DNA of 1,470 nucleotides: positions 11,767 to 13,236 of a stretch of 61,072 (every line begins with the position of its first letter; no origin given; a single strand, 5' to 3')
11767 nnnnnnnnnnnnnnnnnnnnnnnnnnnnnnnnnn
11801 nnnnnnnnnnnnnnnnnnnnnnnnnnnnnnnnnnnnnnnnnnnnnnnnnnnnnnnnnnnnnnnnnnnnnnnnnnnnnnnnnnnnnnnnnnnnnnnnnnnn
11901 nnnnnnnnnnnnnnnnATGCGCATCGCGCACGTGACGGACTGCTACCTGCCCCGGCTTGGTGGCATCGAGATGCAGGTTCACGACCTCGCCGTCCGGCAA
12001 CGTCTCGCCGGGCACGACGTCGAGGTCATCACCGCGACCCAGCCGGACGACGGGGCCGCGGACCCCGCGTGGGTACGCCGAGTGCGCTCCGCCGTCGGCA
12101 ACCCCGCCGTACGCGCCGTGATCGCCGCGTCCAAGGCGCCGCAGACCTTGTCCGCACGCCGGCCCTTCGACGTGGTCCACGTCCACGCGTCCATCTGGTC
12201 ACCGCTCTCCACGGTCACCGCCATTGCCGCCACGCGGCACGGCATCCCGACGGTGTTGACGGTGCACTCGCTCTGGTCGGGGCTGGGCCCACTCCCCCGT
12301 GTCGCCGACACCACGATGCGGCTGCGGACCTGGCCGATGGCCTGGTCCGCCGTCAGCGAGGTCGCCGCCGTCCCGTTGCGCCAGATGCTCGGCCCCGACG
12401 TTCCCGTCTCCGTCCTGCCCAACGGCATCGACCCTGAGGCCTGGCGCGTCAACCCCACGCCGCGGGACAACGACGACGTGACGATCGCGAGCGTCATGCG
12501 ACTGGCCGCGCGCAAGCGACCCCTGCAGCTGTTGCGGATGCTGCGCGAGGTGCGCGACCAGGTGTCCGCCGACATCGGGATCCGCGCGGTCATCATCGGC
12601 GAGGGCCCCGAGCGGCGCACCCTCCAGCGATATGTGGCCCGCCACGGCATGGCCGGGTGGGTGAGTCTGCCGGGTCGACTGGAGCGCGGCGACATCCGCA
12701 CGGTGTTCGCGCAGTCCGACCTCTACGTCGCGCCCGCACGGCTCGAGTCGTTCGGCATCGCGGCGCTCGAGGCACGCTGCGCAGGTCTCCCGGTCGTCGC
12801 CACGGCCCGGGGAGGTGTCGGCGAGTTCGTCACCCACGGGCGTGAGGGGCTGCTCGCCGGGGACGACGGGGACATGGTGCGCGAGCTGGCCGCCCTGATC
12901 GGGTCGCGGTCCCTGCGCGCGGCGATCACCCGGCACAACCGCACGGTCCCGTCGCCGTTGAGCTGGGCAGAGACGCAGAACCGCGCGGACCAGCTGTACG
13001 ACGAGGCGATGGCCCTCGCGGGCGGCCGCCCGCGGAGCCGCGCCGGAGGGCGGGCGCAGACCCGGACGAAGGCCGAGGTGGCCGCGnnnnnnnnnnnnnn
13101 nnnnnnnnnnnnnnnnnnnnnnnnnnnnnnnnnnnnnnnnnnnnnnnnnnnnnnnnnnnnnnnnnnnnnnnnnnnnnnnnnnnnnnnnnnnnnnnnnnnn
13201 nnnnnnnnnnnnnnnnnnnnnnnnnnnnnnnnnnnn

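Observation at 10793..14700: Coupled four-gene operon resembling the first steps of GPI-anchor/mycothiol chemistry on a lipid: flippase-like protein, GT4, PIG-L deacetylase, AUR1-like inositol-phosphotransferase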

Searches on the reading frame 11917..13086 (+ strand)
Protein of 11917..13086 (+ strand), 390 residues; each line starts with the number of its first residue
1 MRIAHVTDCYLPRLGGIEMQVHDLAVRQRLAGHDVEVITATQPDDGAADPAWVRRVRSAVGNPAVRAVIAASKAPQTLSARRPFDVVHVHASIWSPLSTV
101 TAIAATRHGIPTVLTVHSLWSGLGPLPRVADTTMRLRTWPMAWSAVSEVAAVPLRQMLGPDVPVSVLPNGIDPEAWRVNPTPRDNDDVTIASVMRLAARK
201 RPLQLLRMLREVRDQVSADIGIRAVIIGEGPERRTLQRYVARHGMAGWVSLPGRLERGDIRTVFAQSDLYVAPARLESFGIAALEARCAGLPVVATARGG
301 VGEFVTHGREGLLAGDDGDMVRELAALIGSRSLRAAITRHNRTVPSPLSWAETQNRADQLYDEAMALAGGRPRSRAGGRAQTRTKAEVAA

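Call 8: search_protein_families(library=pfam, proteins=[window:11917-13086:+], max_evalue=0.01)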
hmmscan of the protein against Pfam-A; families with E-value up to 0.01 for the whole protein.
window:11917-13086:+ (390 aa): 6 families
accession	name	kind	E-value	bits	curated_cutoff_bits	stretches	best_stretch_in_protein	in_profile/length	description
PF00534.26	Glycos_transf_1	-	8e-28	97.6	26.4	1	182-340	10-168/172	Glycosyl transferases group 1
PF13692.12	Glyco_trans_1_4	-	4.3e-24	85.8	27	1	189-327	3-139/142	Glycosyl transferases group 1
PF13439.12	Glyco_transf_4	-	1.3e-21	77.8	28.5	1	15-174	2-169/170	Glycosyltransferase Family 4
PF13579.12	Glyco_trans_4_4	-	1.5e-15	58.4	29.7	1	15-170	1-158/158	Glycosyl transferase 4-like domain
PF20706.3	GT4-conflict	-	3.6e-09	36.5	26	1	163-308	173-323/385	Family 4 Glycosyltransferase in conflict systems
PF13524.12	Glyco_trans_1_2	-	2.6e-05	24.6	25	1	220-342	13-126/144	Glycosyl transferase-like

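Call 9: search_protein_families(library=ncbifam, proteins=[window:11917-13086:+], max_evalue=0.01)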
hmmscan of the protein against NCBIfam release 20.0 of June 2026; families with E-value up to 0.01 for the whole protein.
window:11917-13086:+ (390 aa): 36 families (the best 25 are shown)
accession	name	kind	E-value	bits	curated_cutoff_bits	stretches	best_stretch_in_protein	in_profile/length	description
NF041876.1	EPS_EpsE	equivalog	1.1e-24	87.5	400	1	65-342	93-373/389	exopolysaccharide biosynthesis GT4 family glycosyltransferase EpsE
TIGR03999.1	thiol_BshA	equivalog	1.4e-24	86.7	273.7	1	63-339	65-347/375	N-acetyl-alpha-D-glucosaminyl L-malate synthase BshA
TIGR03088.1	stp2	hypoth_equivalog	3.1e-24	85.7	409.05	1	179-364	186-373/374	TIGR03088 family PEP-CTERM/XrtA system glycosyltransferase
TIGR03449.1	mycothiol_MshA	equivalog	1.4e-16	60.4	462.5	1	186-365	219-404/406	D-inositol-3-phosphate glycosyltransferase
TIGR02149.1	glgA_Coryne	subfamily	1.4e-15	57.4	302.4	1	71-330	71-355/391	glycogen synthase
TIGR04063.1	stp3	hypoth_equivalog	6.3e-14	51.7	442.05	1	216-364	239-395/397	TIGR04063 family PEP-CTERM/XrtA system glycosyltransferase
NF049988.1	MGlcDAGSynMgs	equivalog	6.4e-14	52.1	400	2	193-364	219-387/398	alpha-monoglucosyldiacylglycerol synthase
TIGR04047.1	MSMEG_0565_glyc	hypoth_equivalog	1.2e-13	50.9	259.85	1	2-362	1-372/373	MSMEG_0565 family glycosyltransferase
TIGR04005.1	wcaL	equivalog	3.9e-12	45.7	537.6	1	146-318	181-356/406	colanic acid biosynthesis glycosyltransferase WcaL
NF038229.1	Glyco4_Geo_Pelo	equivalog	4.4e-11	42.4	400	1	164-365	135-337/338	GPMC system family 4 glycosyltransferase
NF038255.1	exopoly_VpsD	equivalog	8.7e-11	41.3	300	1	163-303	178-319/381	VpsD family glycosyltransferase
NF047684.1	TeichurnBiosyTuaC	equivalog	2.4e-10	39.9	550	1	83-314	108-337/391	teichuronic acid biosynthesis protein TuaC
NF041010.1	glycosy_Agl16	equivalog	1.4e-09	37.3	575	1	1-364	1-351/352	glycosylation protein Agl16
NF038295.1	EPS_HpsP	equivalog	1.8e-09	37.1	550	1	197-324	216-346/388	hormogonium polysaccharide biosynthesis glycosyltransferase HpsP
NF011726.0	PRK15179.1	equivalog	2e-09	36.3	733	1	187-328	517-657/694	Vi polysaccharide biosynthesis protein TviE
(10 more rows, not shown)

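Call 26: search_solved_structures(query=window:11917-13086:+, max_evalue=1e-8)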
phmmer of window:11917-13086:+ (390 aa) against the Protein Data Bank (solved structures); distinct sequences matched with E-value up to 1e-8: 17.
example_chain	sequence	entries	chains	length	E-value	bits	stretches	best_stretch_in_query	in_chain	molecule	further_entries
5d00_A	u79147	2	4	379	2.2e-15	59.7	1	12-325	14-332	N-acetyl-alpha-D-glucosaminyl L-malate synthase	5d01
3oka_A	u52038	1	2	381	2.2e-12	49.8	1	6-350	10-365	GDP-mannose-dependent alpha-(1-6)-phosphatidylinositol monomannoside mannosyltransferase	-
3okc_A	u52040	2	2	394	2.3e-12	49.7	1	6-353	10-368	GDP-mannose-dependent alpha-(1-6)-phosphatidylinositol monomannoside mannosyltransferase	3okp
2jjm_A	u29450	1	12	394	4.3e-12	48.9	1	70-317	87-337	GLYCOSYL TRANSFERASE, GROUP 1 FAMILY PROTEIN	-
3mbo_A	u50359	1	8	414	5e-12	48.6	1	70-317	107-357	Glycosyltransferase, group 1 family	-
4n9w_A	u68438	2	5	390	5.2e-10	42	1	2-362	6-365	GDP-mannose-dependent alpha-(1-2)-phosphatidylinositol mannosyltransferase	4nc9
2gej_A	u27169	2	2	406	6e-10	41.8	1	2-362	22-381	PHOSPHATIDYLINOSITOL MANNOSYLTRANSFERASE (PimA)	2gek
3fro_A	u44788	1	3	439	7e-10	41.6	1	208-361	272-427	GlgA glycogen synthase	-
2bis_A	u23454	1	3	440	7.1e-10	41.6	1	208-361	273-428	GLGA GLYCOGEN SYNTHASE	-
3l01_A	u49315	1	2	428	1.1e-09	41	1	208-356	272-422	GlgA glycogen synthase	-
3c4q_A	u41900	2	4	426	1.7e-09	40.3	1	189-366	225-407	Predicted glycosyltransferases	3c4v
3c48_A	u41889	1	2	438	2e-09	40.1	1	189-366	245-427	Predicted glycosyltransferases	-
9m88_C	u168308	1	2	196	2.2e-09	39.9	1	203-332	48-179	Glycogen synthase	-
2bfw_A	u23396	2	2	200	2.3e-09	39.9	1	202-332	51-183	GLGA GLYCOGEN SYNTHASE | PGS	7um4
6kih_A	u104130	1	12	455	4.4e-09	39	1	228-374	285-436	Tll1590 protein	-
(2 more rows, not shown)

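Call 30: find_homologous_proteins(query=window:11917-13086:+, max_evalue=1e-20)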
Query window:11917-13086:+ (390 aa): 4200 proteins with E <= 1e-20 among 8000 candidates; the best 120 are listed.
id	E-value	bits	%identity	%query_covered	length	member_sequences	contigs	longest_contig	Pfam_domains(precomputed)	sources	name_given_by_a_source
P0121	5.7e-251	850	100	100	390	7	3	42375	PF00534.27,PF13579.13,PF13439.13,PF20706.4,PF13692.13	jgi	jgi:glycosyltransferase involved in cell wall biosynthesis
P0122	3.9e-188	643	81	94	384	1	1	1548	PF00534.27,PF13579.13,PF13524.13,PF13439.13,PF20706.4,PF13692.13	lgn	-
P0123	7.3e-148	511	67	95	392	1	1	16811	PF00534.27,PF13579.13,PF13439.13,PF20706.4,PF13692.13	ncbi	-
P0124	1.4e-147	510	67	96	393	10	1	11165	PF00534.27,PF13579.13,PF13439.13,PF20706.4,PF13692.13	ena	-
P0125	1.3e-137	477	61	94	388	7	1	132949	PF00534.27,PF13477.13,PF13579.13,PF13524.13,PF13439.13,PF20706.4,PF13692.13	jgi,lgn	jgi:glycosyltransferase involved in cell wall biosynthesis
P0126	3.7e-137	475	61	93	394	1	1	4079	PF00534.27,PF13579.13,PF13524.13,PF13439.13,PF20706.4,PF13692.13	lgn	-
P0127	1.3e-135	470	63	93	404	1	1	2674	PF00534.27,PF13579.13,PF13439.13,PF20706.4,PF13692.13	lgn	-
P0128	2.1e-134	466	60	94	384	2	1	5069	PF00534.27,PF13579.13,PF13524.13,PF13439.13,PF20706.4,PF13692.13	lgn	-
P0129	3.2e-133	462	59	95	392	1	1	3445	PF00534.27,PF13579.13,PF13524.13,PF13439.13,PF20706.4,PF13692.13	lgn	-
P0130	5.4e-132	458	59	95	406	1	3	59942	PF00534.27,PF13579.13,PF13439.13,PF13692.13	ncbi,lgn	ncbi:MAG: glycosyltransferase family 4 protein [Nocardioidaceae bacterium]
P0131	1.5e-131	457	60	91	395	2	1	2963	PF00534.27,PF13579.13,PF13524.13,PF13439.13,PF20706.4,PF13692.13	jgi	jgi:glycosyltransferase involved in cell wall biosynthesis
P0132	7.8e-131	455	60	95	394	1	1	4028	PF00534.27,PF13579.13,PF13524.13,PF13439.13,PF20706.4,PF13692.13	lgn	-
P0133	2.2e-127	443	59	93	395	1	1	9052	PF00534.27,PF13579.13,PF13524.13,PF13439.13,PF20706.4,PF13692.13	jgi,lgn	jgi:glycosyltransferase involved in cell wall biosynthesis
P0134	2.2e-127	443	58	95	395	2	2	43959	PF00534.27,PF13579.13,PF13524.13,PF13439.13,PF20706.4,PF13692.13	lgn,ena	-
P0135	3.1e-125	436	59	91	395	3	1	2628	PF00534.27,PF13579.13,PF13439.13,PF20706.4,PF13692.13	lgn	-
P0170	2.9e-115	403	55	93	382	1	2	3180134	PF00534.27,PF13579.13,PF13439.13,PF20706.4,PF13692.13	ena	-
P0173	8.9e-115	402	56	96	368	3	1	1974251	PF00534.27,PF13579.13,PF13439.13,PF20706.4,PF13692.13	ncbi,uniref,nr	ncbi:glycosyltransferase family 4 protein [Nocardioides sp. LS1]|uniref:glycosyltransferase family 4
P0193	4.0e-111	390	55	93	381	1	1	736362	PF08288.19,PF00534.27,PF13579.13,PF13524.13,PF13439.13,PF20706.4,PF13692.13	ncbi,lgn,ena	-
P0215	8.4e-109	382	52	96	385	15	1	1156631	PF00534.27,PF13579.13,PF13524.13,PF13439.13,PF20706.4,PF13692.13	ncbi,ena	-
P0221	2.2e-108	381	53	95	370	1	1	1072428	PF00534.27,PF13579.13,PF13524.13,PF13439.13,PF20706.4,PF13692.13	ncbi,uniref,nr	ncbi:glycosyltransferase family 4 protein [Nocardioides mangrovi]|uniref:Glycosyltransferase family 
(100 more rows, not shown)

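Call 31: find_encoding_contigs(protein=P0173, flank=8000, max_places=1)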
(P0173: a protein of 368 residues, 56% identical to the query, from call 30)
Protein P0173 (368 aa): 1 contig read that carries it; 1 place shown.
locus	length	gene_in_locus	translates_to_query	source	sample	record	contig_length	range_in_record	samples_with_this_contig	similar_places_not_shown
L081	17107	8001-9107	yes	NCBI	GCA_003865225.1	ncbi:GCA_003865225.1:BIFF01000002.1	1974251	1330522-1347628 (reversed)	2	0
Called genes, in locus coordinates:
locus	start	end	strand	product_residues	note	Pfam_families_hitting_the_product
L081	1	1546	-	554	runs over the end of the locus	PF03109:ABC1, PF01636:APH (weak), PF27536:UbiB_helical (weak)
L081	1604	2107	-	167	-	PF04978:MST, PF12867:DinB_2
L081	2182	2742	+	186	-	-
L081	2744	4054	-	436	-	PF01070:FMN_dh, PF05690:ThiG (faint)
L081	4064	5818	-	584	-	PF04250:DUF429, PF04607:RelA_SpoT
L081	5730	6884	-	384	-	PF14378:PAP2_3, PF01569:PAP2 (weak)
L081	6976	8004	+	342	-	PF03706:LPG_synthase_TM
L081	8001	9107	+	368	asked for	PF13439:Glyco_transf_4, PF13579:Glyco_trans_4_4, PF20706:GT4-conflict, PF00534:Glycos_transf_1, PF13692:Glyco_trans_1_4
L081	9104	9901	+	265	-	PF02585:PIG-L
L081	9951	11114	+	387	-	PF06925:MGDG_synth, PF13692:Glyco_trans_1_4 (weak)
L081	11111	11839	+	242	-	PF01522:Polysacc_deac_1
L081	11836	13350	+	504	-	-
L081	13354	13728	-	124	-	PF08818:DUF1801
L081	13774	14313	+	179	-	PF13671:AAA_33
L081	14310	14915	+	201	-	PF13302:Acetyltransf_3, PF13523:Acetyltransf_8 (weak), PF00583:Acetyltransf_1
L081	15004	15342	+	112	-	PF03795:YCII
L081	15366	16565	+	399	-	PF04542:Sigma70_r2, PF13424:TPR_12 (faint), PF08281:Sigma70_r4_2, PF20239:DUF6596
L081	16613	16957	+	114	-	PF03795:YCII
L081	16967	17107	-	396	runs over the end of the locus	PF14397:ATPgrasp_ST (faint), PF18030:Rimk_N, PF02655:ATP-grasp_3, PF08443:RimK, PF02955:GSH-S_ATP, PF02080:TrkA_C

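Call 32: find_encoding_contigs(protein=P0221, flank=8000, max_places=1)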
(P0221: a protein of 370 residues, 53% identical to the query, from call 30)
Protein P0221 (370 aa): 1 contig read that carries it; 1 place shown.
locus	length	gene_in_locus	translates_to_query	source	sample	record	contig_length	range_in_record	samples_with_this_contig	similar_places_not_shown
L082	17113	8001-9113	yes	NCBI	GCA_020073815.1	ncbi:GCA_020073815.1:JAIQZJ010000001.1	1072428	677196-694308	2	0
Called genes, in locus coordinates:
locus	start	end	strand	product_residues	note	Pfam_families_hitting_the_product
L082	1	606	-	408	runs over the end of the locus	PF00483:NTP_transferase, PF24894:Hexapep_GlmU, PF25084:LbH_EIF2B (faint), PF25087:GMPPB_C (weak), PF00132:Hexapep (faint)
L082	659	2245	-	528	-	PF00389:2-Hacid_dh, PF02826:2-Hacid_dh_C, PF19304:PGDH_inter, PF01842:ACT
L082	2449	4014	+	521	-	PF00005:ABC_tran, PF02463:SMC_N (faint), PF13476:AAA_23 (faint), PF13555:AAA_29 (faint), PF13401:AAA_22 (faint), PF13558:SbcC_Walker_B (faint), PF00005:ABC_tran, PF13304:AAA_21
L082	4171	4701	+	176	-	PF00583:Acetyltransf_1, PF13302:Acetyltransf_3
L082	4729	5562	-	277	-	PF02585:PIG-L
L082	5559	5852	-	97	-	-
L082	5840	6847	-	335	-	PF14378:PAP2_3, PF01569:PAP2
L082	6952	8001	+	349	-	PF03706:LPG_synthase_TM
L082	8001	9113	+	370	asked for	PF13439:Glyco_transf_4, PF13579:Glyco_trans_4_4, PF20706:GT4-conflict, PF00534:Glycos_transf_1, PF13692:Glyco_trans_1_4, PF13524:Glyco_trans_1_2 (weak)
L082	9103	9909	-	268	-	PF03988:DUF347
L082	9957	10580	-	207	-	PF09335:VTT_dom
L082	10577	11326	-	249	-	PF00535:Glycos_transf_2, PF13641:Glyco_tranf_2_3 (weak)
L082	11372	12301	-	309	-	PF04185:Phosphoesterase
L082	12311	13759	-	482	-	-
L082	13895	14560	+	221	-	PF00072:Response_reg, PF00486:Trans_reg_C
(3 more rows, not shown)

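Call 33: find_encoding_contigs(protein=P0170, flank=8000, max_places=1)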
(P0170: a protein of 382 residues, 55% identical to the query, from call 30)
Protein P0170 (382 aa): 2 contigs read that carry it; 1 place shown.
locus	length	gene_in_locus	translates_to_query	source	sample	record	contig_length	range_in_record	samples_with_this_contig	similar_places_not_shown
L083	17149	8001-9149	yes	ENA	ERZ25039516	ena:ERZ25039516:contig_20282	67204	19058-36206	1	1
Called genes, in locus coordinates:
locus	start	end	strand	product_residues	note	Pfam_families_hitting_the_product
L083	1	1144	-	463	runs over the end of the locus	PF00672:HAMP, PF00512:HisKA, PF02518:HATPase_c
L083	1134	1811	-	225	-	PF00072:Response_reg, PF00486:Trans_reg_C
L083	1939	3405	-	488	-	PF00672:HAMP, PF00512:HisKA, PF02518:HATPase_c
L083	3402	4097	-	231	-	PF00072:Response_reg, PF00486:Trans_reg_C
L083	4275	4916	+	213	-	PF14378:PAP2_3 (faint), PF01569:PAP2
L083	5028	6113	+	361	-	PF06925:MGDG_synth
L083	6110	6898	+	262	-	PF01522:Polysacc_deac_1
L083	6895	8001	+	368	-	PF03706:LPG_synthase_TM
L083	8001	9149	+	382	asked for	PF13439:Glyco_transf_4, PF13579:Glyco_trans_4_4, PF20706:GT4-conflict, PF00534:Glycos_transf_1, PF13692:Glyco_trans_1_4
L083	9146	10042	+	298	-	PF02585:PIG-L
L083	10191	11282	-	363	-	-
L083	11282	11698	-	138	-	-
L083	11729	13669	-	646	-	PF02727:Cu_amine_oxidN2, PF21994:AGAO-like_N2, PF02728:Cu_amine_oxidN3, PF01179:Cu_amine_oxid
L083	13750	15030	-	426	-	PF01168:Ala_racemase_N (weak), PF02784:Orn_Arg_deC_N, PF00278:Orn_DAP_Arg_deC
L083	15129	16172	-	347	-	PF00491:Arginase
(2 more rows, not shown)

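Call 38: find_encoding_contigs(protein=P0215, flank=8000, max_places=1)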
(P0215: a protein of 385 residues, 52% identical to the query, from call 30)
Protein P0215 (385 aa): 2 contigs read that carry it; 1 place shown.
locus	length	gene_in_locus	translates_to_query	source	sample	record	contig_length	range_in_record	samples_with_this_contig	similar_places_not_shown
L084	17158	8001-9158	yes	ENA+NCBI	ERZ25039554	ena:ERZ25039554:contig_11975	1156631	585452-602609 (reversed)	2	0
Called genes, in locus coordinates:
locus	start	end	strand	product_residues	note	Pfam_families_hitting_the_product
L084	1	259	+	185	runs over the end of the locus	PF21982:RecX_HTH1, PF02631:RecX_HTH2, PF21981:RecX_HTH3 (weak)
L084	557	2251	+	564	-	PF12072:RNase_Y_N, PF00013:KH_1 (weak), PF01966:HD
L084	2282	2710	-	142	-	PF00293:NUDIX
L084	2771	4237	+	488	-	PF00919:UPF0004, PF04055:Radical_SAM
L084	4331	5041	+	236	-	-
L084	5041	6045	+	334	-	PF01745:IPT (weak), PF01715:IPPT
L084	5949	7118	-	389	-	PF03706:LPG_synthase_TM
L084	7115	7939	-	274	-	PF02585:PIG-L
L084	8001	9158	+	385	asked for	PF13439:Glyco_transf_4, PF13579:Glyco_trans_4_4, PF20706:GT4-conflict, PF00534:Glycos_transf_1, PF13692:Glyco_trans_1_4, PF13524:Glyco_trans_1_2 (weak)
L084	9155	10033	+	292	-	PF01678:DAP_epimerase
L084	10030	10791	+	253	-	PF21863:HTH_67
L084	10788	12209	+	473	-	PF13167:GTP-bdg_N, PF16360:GTP-bdg_M, PF00009:GTP_EFTU (weak), PF00350:Dynamin_N (faint), PF01926:MMR_HSR1, PF02421:FeoB_N (weak), PF16897:MMR_HSR1_Xtn (weak), PF19275:HflX_C (weak)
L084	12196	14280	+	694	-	PF00270:DEAD, PF04851:ResIII (faint), PF13307:Helicase_C_2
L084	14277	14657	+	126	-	-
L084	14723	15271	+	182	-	-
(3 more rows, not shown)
